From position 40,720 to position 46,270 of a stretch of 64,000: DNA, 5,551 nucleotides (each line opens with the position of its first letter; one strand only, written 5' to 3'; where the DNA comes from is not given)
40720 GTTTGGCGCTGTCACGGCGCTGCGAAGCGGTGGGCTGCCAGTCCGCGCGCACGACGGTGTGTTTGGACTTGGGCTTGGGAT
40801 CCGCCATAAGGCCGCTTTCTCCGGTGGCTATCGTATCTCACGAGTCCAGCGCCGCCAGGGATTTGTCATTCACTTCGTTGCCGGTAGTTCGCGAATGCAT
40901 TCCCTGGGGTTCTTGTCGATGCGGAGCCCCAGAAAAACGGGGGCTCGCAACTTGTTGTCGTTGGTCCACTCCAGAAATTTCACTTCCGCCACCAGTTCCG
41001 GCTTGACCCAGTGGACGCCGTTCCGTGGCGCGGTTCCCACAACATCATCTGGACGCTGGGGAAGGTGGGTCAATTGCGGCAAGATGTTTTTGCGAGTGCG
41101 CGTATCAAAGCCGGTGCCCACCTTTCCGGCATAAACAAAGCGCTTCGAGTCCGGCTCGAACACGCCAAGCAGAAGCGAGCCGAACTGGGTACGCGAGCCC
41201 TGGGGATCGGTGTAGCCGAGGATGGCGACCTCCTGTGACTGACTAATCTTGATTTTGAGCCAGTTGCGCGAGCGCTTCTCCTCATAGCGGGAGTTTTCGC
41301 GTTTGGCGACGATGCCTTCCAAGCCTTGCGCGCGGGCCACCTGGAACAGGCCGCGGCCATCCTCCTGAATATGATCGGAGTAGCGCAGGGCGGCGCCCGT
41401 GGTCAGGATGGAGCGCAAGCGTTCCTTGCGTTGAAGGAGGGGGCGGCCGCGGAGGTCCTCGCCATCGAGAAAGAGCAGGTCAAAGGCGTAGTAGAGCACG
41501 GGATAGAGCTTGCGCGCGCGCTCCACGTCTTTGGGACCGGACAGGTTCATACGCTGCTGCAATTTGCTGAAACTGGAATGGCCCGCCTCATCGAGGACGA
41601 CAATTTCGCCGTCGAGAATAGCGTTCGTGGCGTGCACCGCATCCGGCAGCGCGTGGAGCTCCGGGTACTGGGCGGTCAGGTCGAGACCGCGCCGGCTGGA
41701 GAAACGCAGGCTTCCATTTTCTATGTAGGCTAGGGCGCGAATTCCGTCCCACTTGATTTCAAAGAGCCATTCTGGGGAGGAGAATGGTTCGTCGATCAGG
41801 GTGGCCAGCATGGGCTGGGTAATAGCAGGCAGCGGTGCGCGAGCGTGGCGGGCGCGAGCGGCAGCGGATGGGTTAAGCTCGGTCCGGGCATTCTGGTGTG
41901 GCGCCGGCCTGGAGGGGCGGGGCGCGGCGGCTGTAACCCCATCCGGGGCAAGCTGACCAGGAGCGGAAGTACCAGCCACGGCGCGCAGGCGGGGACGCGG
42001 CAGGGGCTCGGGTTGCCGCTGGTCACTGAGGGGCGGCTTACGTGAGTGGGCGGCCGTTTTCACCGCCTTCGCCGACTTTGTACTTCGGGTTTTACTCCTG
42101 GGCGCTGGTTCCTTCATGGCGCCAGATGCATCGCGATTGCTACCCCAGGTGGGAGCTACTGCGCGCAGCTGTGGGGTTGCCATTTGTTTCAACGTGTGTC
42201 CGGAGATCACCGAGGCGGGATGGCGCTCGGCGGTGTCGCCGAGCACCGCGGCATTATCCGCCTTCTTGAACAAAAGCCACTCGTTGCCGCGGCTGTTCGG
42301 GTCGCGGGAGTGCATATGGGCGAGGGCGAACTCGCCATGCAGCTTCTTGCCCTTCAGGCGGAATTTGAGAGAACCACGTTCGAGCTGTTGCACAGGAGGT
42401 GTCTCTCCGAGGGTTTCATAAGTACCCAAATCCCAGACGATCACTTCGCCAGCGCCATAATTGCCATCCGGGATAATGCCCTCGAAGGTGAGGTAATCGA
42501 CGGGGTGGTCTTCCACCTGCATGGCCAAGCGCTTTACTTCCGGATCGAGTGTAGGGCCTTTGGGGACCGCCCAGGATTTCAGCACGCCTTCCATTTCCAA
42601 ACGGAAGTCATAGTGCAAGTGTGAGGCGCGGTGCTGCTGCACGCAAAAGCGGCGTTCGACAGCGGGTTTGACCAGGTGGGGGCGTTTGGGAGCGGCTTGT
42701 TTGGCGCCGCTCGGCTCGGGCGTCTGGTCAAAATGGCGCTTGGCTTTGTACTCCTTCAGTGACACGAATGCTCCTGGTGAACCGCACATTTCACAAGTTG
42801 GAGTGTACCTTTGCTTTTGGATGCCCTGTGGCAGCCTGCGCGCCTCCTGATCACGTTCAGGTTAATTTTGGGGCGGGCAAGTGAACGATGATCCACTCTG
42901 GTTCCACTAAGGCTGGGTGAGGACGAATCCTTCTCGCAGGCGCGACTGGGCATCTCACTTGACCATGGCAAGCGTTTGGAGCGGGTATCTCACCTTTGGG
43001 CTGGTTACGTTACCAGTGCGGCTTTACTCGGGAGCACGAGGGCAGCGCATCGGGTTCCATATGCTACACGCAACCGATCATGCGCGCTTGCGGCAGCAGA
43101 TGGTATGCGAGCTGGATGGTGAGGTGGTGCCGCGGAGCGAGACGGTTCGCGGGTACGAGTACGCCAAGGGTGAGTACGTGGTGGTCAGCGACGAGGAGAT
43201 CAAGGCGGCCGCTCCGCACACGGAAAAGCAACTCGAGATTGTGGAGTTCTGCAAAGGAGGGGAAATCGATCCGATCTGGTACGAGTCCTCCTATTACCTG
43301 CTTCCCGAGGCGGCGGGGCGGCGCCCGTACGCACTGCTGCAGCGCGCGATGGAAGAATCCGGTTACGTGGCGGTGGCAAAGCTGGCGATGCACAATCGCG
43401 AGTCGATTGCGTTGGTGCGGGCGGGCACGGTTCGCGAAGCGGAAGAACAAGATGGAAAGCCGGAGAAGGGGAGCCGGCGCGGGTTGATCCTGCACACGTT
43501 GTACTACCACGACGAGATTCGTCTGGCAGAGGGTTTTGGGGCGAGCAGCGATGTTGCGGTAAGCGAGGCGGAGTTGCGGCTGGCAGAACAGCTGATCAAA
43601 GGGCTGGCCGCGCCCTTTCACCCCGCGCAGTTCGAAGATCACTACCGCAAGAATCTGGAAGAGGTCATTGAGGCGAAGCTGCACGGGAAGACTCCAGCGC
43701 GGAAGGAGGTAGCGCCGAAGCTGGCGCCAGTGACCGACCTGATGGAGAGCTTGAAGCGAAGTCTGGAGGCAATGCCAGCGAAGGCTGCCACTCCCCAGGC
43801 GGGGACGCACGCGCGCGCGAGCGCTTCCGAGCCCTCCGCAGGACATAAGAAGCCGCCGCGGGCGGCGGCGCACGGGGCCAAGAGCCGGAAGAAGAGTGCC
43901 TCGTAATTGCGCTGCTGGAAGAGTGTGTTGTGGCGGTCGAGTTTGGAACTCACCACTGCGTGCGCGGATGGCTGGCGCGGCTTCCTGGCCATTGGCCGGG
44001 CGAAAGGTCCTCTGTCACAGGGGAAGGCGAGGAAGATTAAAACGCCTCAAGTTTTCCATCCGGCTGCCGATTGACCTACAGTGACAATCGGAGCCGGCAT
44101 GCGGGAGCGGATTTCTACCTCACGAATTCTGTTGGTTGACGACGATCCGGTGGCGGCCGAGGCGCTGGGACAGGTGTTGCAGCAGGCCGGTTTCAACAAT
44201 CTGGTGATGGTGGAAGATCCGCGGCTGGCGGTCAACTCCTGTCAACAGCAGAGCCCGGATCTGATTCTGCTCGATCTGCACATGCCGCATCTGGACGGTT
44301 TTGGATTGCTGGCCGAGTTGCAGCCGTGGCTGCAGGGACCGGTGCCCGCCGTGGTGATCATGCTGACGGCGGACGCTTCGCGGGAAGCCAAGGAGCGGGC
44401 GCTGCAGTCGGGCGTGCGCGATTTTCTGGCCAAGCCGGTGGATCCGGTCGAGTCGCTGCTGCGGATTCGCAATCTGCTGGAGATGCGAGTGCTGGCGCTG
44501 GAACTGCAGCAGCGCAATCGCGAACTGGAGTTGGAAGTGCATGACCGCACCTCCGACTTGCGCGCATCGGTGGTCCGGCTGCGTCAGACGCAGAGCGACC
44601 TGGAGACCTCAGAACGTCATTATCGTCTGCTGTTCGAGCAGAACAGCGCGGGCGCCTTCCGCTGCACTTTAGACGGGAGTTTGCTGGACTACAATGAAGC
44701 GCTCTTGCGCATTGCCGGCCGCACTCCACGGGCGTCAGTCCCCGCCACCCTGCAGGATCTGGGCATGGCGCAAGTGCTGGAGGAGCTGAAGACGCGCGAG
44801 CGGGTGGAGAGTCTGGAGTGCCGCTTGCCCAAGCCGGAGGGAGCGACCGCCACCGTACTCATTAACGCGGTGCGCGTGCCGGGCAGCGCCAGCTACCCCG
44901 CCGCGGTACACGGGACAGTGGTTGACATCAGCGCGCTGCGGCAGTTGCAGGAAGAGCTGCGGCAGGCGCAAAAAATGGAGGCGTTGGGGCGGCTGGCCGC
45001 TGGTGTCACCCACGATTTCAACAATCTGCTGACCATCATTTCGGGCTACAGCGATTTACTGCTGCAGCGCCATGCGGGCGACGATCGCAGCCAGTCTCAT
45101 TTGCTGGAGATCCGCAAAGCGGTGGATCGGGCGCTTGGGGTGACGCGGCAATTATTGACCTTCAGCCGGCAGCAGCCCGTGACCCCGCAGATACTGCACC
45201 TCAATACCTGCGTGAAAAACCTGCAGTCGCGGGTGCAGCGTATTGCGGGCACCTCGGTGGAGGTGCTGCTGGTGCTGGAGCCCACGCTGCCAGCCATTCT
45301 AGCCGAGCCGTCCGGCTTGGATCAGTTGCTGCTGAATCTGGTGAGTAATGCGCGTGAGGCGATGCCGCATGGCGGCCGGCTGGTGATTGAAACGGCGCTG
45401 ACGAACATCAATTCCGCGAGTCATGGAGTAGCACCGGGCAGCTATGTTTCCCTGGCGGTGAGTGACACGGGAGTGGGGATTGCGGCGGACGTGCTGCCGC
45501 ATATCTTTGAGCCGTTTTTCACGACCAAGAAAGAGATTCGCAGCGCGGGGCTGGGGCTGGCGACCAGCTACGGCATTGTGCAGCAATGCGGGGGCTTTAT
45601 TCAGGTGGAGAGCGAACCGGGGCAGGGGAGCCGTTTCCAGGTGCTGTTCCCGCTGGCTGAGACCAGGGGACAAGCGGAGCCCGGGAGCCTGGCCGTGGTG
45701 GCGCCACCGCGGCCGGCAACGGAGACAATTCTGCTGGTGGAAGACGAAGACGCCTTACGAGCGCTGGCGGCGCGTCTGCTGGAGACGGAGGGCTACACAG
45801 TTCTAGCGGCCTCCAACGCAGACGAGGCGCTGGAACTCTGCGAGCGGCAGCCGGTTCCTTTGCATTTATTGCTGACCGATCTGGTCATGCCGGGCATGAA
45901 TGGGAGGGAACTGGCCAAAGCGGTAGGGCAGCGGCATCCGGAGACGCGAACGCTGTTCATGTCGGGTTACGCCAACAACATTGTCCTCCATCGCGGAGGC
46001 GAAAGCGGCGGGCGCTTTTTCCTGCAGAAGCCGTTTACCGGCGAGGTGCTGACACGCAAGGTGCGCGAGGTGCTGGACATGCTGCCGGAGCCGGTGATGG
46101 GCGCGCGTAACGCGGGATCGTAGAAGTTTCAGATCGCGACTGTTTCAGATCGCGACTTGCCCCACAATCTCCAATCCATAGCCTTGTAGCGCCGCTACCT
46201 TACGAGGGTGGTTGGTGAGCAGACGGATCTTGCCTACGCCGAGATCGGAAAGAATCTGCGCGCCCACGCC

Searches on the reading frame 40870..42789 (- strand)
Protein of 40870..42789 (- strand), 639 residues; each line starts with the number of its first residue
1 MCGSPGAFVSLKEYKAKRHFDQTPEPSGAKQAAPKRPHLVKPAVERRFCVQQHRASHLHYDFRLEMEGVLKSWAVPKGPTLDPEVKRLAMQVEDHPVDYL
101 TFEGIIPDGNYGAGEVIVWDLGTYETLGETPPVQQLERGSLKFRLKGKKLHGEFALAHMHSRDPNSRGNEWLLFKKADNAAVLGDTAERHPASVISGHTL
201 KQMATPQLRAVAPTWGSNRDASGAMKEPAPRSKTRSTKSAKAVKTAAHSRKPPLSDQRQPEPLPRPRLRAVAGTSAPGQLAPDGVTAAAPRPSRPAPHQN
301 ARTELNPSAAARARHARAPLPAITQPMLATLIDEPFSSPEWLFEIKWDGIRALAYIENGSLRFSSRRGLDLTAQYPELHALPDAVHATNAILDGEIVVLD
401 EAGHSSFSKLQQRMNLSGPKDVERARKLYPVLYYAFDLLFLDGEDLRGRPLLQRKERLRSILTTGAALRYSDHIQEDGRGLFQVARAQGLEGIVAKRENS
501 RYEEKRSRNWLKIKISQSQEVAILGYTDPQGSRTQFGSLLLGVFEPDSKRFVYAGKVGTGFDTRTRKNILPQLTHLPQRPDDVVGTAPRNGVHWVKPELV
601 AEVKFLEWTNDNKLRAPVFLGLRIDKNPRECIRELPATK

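Call 16: find_encoding_contigs(protein=window:40870-42789:-, flank=1000, max_places=4)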
Protein window:40870-42789:- (639 aa): no gene with exactly this product is on record in the collection.

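Call 68: search_protein_families(library=ncbifam, proteins=[window:40870-42786:-], max_evalue=1e-10)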
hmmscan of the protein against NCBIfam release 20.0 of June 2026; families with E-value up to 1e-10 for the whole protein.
window:40870-42786:- (638 aa): 14 families
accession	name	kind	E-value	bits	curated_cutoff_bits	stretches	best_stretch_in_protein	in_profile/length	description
NF004628.0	PRK05972.1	subfamily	2.1e-169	565.4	895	1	9-637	5-552/870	ATP-dependent DNA ligase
NF007210.0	PRK09632.1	equivalog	1.6e-128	430.2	989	2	302-633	457-780/781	ATP-dependent DNA ligase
TIGR02779.1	NHEJ_ligase_lig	equivalog_domain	2.4e-95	319.2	227.75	1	325-630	1-300/302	non-homologous end-joining DNA ligase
TIGR02776.1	NHEJ_ligase_prk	equivalog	8.2e-82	275.9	373.2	1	337-635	4-297/587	DNA ligase D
TIGR02777.1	LigD_PE_dom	equivalog_domain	4.4e-61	205.2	144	1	10-177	1-155/156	DNA ligase D, 3'-phosphoesterase domain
NF005796.0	PRK07636.1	subfamily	3.3e-49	167.5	337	1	324-622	4-274/275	ATP-dependent DNA ligase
NF006078.0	PRK08224.1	equivalog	3.4e-43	147.9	296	1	318-631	4-330/350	ATP-dependent DNA ligase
TIGR00574.1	dnl1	superfamily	1.2e-39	136.4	217.8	1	323-629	170-515/527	ATP-dependent DNA ligase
NF007211.0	PRK09633.1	equivalog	1.4e-34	119.5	774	1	324-631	2-308/610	DNA ligase D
NF006701.0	PRK09247.1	equivalog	3e-31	109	543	1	309-561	196-458/540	ATP-dependent DNA ligase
TIGR04120.1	DNA_lig_bact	equivalog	1.9e-29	103.1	400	1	318-560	197-448/526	cisplatin damage response ATP-dependent DNA ligase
NF002868.0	PRK03180.1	equivalog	7.3e-29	100.8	641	1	324-604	185-464/509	ATP-dependent DNA ligase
NF041331.1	LigA_Halo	equivalog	1.5e-25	89.8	830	1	342-629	251-540/552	ATP-dependent DNA ligase LigA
NF006592.0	PRK09125.1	equivalog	3.1e-12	46.1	200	1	316-567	22-250/283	DNA ligase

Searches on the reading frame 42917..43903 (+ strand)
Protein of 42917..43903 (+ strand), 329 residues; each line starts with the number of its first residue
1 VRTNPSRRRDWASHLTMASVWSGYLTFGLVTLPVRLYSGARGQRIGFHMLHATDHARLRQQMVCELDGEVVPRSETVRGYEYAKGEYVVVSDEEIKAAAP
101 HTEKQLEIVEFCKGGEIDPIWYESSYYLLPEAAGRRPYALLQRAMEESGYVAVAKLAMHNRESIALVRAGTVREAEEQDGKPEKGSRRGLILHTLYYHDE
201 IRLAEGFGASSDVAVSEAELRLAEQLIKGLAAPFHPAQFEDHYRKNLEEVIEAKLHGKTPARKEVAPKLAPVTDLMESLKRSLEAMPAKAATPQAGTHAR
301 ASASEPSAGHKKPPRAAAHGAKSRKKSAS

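Call 68: search_protein_families(library=ncbifam, proteins=[window:42917-43903:+], max_evalue=1e-10)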
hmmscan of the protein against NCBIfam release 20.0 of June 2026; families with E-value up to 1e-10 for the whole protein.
window:42917-43903:+ (329 aa): 1 family
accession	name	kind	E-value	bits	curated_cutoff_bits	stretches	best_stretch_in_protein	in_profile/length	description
TIGR02772.2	Ku_bact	equivalog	4.6e-80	268.8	150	1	19-283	2-259/259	non-homologous end joining protein Ku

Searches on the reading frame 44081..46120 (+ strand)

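Call 69: search_protein_families(library=ncbifam, proteins=[window:44081-46120:+], max_evalue=1e-10)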
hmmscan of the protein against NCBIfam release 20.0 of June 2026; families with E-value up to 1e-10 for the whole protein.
window:44081-46120:+ (680 aa): 115 families (the best 25 are shown)
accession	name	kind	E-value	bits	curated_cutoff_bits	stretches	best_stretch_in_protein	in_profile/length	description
NF046020.1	HisKinCckABruc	equivalog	1.5e-107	360.6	1000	1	237-666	415-868/868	cell cycle histidine kinase CckA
NF010076.0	PRK13557.1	subfamily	8.4e-107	357.8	631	1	278-666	139-534/540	histidine kinase famiy protein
NF046026.1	HisKinCckACaul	equivalog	1.5e-91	307.5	1000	1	276-665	276-676/678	cell cycle histidine kinase CckA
NF010411.0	PRK13837.1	equivalog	2.6e-71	240.7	647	1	287-665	435-812/828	two-component system VirA-like sensor kinase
NF052574.1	HisKinEspCMyxo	equivalog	1e-57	195.9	1200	1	211-665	328-783/785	serine histidine kinase EspC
NF008468.0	PRK11360.1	equivalog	3.6e-54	184.2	646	1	229-530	323-613/616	two-component system sensor histidine kinase AtoS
NF052573.1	HisKinEspAMyxo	equivalog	7.4e-49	166.4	1400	1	175-631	250-716/755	serine histidine kinase EspA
TIGR02956.1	TMAO_torS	equivalog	3.7e-44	151.1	676.5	2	399-666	565-821/967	TMAO reductase system sensor histidine kinase/response regulator TorS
NF007688.0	PRK10364.1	equivalog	1.5e-43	149.2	479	1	286-530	224-456/460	two-component system sensor histidine kinase ZraS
NF047466.1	hybrid_RR_LvrB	exception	2.3e-40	138.9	500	1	288-524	138-375/377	hybrid histidine kinase/response regulator LvrB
NF011874.0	PRK15347.1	equivalog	6.5e-38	130.3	852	2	15-156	692-825/921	two component system sensor kinase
NF008099.0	PRK10841.1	equivalog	3.6e-37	127.6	920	2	304-531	472-696/949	two-component system sensor histidine kinase RcsC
NF008302.0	PRK11091.1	equivalog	1.3e-35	122.8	838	1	138-624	115-600/779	aerobic respiration two-component sensor histidine kinase ArcB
NF041832.1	near_NosP_CTERM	subfamily_domain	6e-34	117.7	400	2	308-652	13-357/370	NahK/ErcS family hybrid sensor histidine kinase/response regulator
NF038297.2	hybrid_HK_HrmK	equivalog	1.2e-33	116.7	725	2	286-617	221-558/607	hybrid histidine kinase/response regulator HrmK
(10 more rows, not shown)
